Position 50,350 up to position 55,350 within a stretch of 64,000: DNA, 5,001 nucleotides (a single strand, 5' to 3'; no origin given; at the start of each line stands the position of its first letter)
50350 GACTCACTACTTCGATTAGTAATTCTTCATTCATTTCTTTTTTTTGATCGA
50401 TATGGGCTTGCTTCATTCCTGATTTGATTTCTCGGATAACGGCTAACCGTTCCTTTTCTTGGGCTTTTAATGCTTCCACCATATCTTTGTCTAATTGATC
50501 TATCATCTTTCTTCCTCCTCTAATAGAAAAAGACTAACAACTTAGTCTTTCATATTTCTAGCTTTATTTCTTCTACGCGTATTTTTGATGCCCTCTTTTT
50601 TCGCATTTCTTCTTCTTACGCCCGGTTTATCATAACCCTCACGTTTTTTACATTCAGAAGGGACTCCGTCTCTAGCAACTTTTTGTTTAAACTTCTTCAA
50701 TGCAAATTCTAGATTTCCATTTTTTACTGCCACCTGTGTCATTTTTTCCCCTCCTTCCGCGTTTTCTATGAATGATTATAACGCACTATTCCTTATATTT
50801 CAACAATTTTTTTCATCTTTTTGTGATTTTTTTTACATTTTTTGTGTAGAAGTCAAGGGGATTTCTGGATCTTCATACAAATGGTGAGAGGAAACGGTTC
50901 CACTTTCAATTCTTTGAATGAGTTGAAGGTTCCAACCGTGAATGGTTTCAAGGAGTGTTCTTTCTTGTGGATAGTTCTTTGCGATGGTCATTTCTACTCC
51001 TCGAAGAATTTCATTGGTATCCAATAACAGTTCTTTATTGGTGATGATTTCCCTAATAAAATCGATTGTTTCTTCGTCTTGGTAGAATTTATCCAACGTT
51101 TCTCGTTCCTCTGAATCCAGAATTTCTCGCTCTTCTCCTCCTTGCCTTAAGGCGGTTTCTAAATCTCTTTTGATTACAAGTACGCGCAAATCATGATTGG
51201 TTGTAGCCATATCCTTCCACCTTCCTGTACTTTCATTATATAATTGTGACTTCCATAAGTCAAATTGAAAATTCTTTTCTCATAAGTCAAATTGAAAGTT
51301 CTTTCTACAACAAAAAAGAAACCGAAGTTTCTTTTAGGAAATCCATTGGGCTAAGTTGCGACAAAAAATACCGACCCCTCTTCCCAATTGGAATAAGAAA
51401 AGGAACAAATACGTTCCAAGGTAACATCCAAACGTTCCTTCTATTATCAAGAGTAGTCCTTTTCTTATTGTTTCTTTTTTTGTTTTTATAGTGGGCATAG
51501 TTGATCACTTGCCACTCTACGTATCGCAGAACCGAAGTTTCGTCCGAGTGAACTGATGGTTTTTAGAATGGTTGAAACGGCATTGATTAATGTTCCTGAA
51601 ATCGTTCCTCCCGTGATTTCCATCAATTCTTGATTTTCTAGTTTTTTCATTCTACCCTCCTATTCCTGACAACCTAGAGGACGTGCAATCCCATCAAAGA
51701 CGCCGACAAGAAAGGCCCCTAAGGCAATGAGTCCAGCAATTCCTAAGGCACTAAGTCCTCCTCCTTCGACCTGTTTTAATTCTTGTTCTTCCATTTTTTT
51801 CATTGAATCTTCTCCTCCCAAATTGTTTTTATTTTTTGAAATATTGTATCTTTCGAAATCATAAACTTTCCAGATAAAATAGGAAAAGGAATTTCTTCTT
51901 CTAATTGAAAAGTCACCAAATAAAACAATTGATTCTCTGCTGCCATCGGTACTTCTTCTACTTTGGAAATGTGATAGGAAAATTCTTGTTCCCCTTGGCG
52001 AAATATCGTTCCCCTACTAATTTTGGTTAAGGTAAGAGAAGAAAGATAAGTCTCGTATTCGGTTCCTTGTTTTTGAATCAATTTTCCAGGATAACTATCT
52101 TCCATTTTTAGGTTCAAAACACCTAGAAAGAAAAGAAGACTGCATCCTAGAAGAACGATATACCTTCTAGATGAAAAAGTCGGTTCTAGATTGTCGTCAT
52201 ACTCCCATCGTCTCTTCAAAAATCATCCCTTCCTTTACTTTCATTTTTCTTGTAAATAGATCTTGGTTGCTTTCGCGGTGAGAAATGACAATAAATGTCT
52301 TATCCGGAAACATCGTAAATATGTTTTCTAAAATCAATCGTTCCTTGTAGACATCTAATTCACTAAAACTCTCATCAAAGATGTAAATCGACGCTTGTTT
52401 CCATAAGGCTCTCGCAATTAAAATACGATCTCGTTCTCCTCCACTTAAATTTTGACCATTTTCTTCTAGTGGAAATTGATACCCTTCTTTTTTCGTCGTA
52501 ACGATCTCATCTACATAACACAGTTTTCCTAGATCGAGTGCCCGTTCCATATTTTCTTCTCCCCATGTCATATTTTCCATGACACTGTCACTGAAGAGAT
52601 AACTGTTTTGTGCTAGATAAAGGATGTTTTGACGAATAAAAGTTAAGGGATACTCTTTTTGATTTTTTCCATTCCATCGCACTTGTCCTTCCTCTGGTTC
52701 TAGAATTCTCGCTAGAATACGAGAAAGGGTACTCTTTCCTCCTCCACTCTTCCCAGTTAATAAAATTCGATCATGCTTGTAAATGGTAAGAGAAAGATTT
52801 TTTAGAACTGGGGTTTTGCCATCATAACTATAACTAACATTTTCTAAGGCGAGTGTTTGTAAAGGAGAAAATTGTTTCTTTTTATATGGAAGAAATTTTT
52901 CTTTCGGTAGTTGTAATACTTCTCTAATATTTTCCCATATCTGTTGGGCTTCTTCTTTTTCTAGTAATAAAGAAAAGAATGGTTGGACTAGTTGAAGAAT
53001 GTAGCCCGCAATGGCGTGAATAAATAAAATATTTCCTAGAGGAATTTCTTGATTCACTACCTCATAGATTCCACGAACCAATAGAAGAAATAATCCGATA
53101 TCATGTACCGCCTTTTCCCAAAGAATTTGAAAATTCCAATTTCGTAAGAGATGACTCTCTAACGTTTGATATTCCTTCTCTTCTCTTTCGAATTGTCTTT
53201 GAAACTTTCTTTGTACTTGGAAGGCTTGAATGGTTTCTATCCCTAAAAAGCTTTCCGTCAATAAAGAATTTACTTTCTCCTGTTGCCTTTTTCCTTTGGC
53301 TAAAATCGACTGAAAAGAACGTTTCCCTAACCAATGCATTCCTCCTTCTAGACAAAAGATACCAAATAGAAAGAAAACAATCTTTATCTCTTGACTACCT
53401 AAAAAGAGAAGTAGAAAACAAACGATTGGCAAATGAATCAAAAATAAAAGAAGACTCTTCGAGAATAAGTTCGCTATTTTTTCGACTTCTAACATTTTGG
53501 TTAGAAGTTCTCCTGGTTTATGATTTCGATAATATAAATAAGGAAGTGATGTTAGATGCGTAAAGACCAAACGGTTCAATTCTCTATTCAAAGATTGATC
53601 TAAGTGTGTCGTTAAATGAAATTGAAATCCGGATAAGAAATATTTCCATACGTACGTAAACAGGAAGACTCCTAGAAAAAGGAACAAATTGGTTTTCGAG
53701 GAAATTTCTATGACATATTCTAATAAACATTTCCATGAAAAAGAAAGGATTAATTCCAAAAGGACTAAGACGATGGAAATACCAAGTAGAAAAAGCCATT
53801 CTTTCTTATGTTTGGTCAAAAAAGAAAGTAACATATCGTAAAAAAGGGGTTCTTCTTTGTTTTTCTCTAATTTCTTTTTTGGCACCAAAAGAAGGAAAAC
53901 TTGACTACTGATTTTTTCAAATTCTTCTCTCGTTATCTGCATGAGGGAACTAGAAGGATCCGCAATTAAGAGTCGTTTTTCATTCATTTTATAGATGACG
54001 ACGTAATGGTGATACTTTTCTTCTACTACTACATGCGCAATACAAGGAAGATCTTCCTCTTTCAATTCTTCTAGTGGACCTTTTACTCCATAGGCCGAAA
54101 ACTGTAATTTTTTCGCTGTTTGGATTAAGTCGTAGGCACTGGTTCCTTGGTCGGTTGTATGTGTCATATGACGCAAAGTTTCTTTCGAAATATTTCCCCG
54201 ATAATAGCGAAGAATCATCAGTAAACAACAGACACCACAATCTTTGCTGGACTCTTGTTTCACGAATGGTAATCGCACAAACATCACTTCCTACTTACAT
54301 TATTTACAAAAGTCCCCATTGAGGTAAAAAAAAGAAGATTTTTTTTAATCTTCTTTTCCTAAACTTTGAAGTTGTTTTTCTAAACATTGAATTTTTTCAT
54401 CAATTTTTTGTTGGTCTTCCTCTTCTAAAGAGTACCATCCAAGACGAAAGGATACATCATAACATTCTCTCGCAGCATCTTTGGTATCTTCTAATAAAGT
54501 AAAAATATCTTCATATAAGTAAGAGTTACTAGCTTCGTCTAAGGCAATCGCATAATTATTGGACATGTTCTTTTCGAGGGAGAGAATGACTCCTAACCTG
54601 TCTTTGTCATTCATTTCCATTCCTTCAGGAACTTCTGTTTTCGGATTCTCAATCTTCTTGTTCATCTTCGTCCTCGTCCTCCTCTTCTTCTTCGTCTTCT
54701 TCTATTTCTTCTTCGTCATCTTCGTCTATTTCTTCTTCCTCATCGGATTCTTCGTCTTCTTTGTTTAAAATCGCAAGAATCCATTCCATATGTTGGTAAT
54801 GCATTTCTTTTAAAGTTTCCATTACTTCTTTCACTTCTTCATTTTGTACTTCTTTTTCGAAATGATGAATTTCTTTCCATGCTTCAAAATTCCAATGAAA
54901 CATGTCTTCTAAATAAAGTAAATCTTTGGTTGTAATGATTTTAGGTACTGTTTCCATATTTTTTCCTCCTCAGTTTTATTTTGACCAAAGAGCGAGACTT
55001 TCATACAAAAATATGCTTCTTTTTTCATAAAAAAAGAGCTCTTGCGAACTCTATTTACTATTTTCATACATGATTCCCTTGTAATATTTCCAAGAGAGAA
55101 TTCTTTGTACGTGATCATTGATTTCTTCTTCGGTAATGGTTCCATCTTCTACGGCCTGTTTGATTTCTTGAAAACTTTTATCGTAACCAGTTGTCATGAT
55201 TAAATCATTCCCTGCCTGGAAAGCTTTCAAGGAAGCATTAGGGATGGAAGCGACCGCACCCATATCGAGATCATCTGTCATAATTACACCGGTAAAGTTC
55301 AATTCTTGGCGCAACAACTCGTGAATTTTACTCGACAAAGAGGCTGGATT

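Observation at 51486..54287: Unannotated two-peptide bacteriocin-like locus with an atypical minimal accessory protein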

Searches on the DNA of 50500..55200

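Call 92: search_rna_families(source=window, start=50500, end=55200, threshold=evalue, max_evalue=0.1)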
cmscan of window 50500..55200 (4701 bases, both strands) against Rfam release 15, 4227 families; matches with E-value up to 0.1: 1.
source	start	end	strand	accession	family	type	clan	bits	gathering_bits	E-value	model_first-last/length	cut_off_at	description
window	54322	54394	-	RF01409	STnc250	Gene; sRNA;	-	25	42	0.091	1-94/94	no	STnc250 Hfq binding RNA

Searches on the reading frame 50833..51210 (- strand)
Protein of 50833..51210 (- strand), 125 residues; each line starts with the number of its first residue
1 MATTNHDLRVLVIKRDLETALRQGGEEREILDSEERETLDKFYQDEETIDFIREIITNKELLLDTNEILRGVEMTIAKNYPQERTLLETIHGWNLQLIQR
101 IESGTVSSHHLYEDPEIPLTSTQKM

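Call 3: search_protein_families(library=pfam, proteins=[window:50833-51210:-], max_evalue=1)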
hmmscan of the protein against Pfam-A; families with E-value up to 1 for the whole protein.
window:50833-51210:- (125 aa): 2 families
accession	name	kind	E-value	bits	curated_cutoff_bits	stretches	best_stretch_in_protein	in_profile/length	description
PF05087.17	Rota_VP2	-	0.091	11.3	25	1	13-58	192-237/890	Rotavirus VP2 protein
PF12433.14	PV_NSP1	-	0.17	12.7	25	1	23-53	48-78/82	Parvovirus non-structural protein 1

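Call 4: search_protein_families(library=ncbifam, proteins=[window:50833-51210:-], max_evalue=1)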
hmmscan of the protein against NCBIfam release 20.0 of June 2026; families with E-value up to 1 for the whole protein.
window:50833-51210:- (125 aa): 0 families

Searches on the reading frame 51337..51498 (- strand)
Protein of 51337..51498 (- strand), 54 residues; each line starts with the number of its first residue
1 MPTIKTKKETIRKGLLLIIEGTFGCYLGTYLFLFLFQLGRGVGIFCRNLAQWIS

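Call 54: search_protein_families(library=ncbifam, proteins=[window:51337-51498:-], max_evalue=10)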
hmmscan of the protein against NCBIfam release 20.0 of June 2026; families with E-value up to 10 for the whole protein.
seq(54 aa): 0 families
